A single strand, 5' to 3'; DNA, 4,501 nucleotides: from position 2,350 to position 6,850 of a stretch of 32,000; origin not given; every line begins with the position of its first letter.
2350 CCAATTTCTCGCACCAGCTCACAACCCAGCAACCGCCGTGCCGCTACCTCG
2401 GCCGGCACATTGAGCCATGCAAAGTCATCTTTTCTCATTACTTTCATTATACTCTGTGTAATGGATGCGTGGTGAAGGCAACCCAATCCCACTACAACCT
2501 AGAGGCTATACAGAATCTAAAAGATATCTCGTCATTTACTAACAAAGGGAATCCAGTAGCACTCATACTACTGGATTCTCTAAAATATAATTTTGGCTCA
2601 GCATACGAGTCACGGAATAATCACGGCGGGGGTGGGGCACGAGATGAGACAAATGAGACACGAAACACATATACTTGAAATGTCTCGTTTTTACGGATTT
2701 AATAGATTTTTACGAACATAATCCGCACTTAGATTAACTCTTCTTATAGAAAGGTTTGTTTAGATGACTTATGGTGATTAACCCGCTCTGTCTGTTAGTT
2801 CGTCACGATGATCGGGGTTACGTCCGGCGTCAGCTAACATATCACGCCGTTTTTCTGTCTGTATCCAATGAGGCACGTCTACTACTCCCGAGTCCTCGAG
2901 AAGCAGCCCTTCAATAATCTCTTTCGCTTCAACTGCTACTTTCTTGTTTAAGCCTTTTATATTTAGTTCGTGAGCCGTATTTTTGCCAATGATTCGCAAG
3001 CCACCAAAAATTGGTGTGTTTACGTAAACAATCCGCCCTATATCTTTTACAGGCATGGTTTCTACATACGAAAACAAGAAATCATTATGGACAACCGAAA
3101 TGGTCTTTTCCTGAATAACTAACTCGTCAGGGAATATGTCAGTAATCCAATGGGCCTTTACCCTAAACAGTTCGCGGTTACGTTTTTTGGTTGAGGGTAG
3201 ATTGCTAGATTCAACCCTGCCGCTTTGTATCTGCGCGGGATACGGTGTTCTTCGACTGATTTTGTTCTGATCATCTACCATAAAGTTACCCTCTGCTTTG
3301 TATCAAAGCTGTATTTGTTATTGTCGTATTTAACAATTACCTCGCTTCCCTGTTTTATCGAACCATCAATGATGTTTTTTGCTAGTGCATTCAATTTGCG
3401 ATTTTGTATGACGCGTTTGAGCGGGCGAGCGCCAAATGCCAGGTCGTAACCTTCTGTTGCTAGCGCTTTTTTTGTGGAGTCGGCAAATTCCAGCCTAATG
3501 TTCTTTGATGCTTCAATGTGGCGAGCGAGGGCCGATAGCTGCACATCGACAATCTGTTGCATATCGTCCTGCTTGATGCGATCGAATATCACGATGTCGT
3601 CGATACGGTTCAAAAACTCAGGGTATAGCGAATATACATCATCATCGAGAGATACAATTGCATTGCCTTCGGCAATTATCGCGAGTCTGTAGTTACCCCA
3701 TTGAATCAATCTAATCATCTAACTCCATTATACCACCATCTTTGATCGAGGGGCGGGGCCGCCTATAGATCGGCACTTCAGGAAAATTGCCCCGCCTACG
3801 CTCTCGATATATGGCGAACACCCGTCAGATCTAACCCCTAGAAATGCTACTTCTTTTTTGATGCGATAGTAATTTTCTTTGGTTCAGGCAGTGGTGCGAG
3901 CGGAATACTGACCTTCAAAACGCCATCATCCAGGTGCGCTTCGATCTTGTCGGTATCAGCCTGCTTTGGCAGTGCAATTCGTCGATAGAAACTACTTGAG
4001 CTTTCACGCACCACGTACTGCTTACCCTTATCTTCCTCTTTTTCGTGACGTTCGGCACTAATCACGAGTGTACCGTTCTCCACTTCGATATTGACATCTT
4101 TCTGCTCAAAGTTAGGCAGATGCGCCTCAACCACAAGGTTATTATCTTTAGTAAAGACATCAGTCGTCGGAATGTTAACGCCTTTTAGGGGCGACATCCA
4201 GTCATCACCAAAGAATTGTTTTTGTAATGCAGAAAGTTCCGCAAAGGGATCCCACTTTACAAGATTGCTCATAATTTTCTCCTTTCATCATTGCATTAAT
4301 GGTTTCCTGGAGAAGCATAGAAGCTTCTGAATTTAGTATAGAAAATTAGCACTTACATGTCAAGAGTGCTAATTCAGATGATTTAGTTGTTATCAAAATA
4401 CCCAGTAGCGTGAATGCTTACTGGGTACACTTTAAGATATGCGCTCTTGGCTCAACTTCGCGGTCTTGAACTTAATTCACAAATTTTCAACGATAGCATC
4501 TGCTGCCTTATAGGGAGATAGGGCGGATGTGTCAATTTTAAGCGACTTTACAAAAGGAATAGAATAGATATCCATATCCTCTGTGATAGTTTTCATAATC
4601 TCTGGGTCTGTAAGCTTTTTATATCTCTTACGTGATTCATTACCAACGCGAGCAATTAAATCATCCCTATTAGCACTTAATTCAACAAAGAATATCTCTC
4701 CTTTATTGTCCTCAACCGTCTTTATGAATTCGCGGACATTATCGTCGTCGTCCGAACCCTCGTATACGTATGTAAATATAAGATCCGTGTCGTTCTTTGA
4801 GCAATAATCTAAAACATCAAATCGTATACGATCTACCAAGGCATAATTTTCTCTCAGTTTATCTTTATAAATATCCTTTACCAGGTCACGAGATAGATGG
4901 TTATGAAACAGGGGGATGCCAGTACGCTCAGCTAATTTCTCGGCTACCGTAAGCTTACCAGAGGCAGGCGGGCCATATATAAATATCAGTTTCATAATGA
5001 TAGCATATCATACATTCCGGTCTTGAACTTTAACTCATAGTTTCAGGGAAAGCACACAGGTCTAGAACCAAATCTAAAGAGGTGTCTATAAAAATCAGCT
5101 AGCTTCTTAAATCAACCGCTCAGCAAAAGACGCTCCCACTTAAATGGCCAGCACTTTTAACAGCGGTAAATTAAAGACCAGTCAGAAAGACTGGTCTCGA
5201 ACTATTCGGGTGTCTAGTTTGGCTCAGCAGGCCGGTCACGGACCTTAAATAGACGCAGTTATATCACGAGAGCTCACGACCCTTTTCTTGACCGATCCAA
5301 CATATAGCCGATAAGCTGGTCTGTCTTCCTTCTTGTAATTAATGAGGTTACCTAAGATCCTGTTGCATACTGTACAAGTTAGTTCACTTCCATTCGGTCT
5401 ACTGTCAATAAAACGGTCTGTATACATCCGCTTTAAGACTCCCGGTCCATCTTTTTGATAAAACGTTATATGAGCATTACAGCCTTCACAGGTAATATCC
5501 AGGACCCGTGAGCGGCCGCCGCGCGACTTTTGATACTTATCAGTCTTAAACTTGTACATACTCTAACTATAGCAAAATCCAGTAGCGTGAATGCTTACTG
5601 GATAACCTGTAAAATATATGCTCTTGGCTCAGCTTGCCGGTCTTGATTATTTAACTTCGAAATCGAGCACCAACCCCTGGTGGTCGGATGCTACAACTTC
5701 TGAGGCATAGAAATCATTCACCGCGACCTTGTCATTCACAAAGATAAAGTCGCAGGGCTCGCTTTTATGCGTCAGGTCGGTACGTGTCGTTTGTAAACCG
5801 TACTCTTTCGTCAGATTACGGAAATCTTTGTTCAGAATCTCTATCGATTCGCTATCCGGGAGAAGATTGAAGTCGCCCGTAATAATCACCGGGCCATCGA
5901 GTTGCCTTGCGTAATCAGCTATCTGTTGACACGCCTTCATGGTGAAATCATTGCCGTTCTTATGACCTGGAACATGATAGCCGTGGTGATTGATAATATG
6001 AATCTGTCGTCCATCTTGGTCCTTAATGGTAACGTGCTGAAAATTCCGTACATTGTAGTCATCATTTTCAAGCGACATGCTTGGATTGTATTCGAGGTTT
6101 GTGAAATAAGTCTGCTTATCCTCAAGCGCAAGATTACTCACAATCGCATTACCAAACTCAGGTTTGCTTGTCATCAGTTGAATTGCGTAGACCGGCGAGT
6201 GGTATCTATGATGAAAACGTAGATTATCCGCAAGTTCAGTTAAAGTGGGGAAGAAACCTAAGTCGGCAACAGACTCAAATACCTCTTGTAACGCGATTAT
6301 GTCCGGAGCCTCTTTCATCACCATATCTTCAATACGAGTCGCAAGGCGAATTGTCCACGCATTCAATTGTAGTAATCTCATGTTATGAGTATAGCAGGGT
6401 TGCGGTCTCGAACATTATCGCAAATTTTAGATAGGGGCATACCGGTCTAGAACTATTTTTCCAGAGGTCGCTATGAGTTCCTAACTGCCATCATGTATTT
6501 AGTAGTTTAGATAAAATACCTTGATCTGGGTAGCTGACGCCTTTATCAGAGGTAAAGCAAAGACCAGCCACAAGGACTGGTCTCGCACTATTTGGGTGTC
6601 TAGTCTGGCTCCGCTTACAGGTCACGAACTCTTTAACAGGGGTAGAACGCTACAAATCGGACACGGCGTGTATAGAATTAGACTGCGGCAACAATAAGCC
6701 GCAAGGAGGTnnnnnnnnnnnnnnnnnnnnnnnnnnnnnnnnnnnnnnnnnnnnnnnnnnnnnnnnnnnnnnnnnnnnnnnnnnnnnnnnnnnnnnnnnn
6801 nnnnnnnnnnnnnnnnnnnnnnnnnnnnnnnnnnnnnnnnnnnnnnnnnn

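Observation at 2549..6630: Mostly single-gene cassette array delimited by hairpin + tRNA-3'-end-like junction repeats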

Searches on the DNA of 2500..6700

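Call 23: search_rna_families(source=window, start=2500, end=6700, threshold=evalue, max_evalue=10)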
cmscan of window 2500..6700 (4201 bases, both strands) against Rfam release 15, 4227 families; matches with E-value up to 10: 4.
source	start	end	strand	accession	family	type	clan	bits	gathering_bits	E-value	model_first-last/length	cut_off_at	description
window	4308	4404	-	RF00142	snoZ118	Gene; snRNA; snoRNA; CD-box;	-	20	48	5.1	1-108/108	no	Small nucleolar RNA Z118/Z121/Z120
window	4129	4212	-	RF01177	snR67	Gene; snRNA; snoRNA; CD-box;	CL00053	19.5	55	0.99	1-83/83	no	Small nucleolar RNA snR67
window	3015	3036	-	RF01114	TMV_UPD-PK1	Cis-reg;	-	18.1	33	5.5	1-22/22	no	Pseudoknot of upstream pseudoknot domain (UPD) of the 3'UTR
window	4165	4265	-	RF00140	Alpha_RBS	Cis-reg;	-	14.2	38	6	1-110/110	no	Alpha operon ribosome binding site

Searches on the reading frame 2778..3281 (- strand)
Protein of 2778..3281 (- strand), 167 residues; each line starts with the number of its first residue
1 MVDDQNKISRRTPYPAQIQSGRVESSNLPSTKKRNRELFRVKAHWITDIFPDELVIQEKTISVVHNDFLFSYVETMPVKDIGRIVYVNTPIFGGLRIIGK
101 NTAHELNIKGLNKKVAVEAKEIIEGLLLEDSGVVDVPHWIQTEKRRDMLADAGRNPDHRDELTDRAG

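Call 11: search_protein_families(library=pfam, proteins=[window:2778-3281:-], max_evalue=0.01)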
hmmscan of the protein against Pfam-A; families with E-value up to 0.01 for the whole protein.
window:2778-3281:- (167 aa): 0 families

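Call 73: search_protein_families(library=phrogs, proteins=[window:2778-3281:-], max_evalue=0.001)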
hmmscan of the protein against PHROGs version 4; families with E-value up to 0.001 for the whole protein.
window:2778-3281:- (167 aa): 0 families

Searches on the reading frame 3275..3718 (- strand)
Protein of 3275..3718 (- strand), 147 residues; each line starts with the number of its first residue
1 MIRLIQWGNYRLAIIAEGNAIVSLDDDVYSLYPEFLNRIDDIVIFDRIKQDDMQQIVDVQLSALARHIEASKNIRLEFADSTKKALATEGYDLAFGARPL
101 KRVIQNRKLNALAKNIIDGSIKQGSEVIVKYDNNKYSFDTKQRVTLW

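Call 11: search_protein_families(library=pfam, proteins=[window:3275-3718:-], max_evalue=0.01)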
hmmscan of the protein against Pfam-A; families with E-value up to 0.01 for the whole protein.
window:3275-3718:- (147 aa): 1 family
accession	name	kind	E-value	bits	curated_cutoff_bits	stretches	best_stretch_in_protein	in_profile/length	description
PF10431.15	ClpB_D2-small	-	4.2e-22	78.4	21.9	1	49-129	2-81/81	C-terminal, D2-small domain, of ClpB protein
